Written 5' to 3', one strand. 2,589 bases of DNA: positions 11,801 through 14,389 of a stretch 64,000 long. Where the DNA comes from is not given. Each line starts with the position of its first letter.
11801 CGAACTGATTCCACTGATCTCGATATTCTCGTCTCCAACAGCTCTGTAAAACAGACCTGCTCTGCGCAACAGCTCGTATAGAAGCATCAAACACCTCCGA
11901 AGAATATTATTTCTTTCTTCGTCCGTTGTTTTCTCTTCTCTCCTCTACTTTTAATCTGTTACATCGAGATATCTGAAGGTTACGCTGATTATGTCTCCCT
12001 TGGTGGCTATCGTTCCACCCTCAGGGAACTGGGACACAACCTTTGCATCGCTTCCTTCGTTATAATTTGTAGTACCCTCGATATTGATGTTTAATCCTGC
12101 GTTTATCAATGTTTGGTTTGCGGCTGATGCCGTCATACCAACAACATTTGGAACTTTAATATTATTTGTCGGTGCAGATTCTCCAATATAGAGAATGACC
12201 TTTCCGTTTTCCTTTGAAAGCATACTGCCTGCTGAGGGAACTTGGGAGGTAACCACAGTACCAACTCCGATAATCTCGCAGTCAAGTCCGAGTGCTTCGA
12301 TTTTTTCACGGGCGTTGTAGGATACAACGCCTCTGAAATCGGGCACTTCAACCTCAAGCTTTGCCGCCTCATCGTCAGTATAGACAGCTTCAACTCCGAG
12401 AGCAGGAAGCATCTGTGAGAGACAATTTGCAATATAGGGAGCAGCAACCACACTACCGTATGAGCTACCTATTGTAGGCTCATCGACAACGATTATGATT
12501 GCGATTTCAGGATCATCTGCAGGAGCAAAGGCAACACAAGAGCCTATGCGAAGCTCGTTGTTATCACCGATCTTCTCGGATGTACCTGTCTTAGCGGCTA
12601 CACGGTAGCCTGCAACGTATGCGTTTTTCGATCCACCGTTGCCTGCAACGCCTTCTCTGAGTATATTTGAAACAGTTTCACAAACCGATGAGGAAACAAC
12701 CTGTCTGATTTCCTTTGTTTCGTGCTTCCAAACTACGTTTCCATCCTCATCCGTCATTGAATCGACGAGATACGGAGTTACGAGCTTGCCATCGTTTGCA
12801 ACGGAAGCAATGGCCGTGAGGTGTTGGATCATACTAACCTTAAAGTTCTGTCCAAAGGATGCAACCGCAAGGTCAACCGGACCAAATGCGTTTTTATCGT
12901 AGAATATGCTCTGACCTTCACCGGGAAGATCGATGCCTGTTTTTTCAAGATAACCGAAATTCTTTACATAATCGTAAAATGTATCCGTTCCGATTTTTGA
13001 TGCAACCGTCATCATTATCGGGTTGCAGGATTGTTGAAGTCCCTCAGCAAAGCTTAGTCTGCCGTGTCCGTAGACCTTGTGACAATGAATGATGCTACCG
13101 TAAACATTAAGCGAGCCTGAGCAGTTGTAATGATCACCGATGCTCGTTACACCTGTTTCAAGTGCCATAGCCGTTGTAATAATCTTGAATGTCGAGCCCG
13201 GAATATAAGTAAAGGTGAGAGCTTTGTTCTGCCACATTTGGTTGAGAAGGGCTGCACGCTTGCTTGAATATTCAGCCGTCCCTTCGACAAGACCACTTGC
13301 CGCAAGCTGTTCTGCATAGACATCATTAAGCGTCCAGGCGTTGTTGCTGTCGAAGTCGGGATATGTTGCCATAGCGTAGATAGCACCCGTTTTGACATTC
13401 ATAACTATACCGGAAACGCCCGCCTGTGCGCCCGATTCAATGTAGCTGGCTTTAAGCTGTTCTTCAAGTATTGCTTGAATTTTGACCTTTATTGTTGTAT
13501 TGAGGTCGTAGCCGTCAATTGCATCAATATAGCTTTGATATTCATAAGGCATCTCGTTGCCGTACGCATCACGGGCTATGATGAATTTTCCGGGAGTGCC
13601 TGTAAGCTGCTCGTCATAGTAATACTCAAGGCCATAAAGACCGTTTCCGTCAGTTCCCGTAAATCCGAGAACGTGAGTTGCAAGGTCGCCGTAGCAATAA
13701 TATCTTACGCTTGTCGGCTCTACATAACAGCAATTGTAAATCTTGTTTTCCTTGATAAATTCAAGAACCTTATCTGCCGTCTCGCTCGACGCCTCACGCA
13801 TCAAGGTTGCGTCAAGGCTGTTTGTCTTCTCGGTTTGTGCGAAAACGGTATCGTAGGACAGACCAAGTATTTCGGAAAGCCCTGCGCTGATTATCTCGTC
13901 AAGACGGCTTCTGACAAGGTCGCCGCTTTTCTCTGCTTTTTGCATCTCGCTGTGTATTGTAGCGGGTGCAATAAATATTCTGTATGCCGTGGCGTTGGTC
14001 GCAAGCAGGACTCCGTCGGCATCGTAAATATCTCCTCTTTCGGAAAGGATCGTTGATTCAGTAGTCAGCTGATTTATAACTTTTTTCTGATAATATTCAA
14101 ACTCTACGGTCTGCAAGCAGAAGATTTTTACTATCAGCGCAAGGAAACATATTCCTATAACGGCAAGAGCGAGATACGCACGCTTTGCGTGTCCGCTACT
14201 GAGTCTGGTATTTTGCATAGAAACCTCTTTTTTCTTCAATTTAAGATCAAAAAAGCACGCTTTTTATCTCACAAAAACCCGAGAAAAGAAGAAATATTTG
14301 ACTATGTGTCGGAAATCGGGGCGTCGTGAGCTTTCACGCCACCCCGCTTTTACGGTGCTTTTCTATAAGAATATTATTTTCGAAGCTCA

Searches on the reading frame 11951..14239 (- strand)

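Call 85: search_protein_families(library=pfam, proteins=[window:11951-14239:-], max_evalue=0.00001)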
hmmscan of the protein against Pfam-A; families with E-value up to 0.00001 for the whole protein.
window:11951-14239:- (762 aa): 3 families
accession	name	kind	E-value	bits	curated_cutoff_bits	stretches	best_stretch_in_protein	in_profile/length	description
PF00905.27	Transpeptidase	-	4.7e-66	223.5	22.1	1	277-605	3-296/299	Penicillin binding protein transpeptidase domain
PF03793.24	PASTA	-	3.4e-21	75.4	23.2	2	694-755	1-62/64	PASTA domain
PF03717.20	PBP_dimer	-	8.1e-20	72.4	24.4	1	65-229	3-175/180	Penicillin-binding Protein dimerisation domain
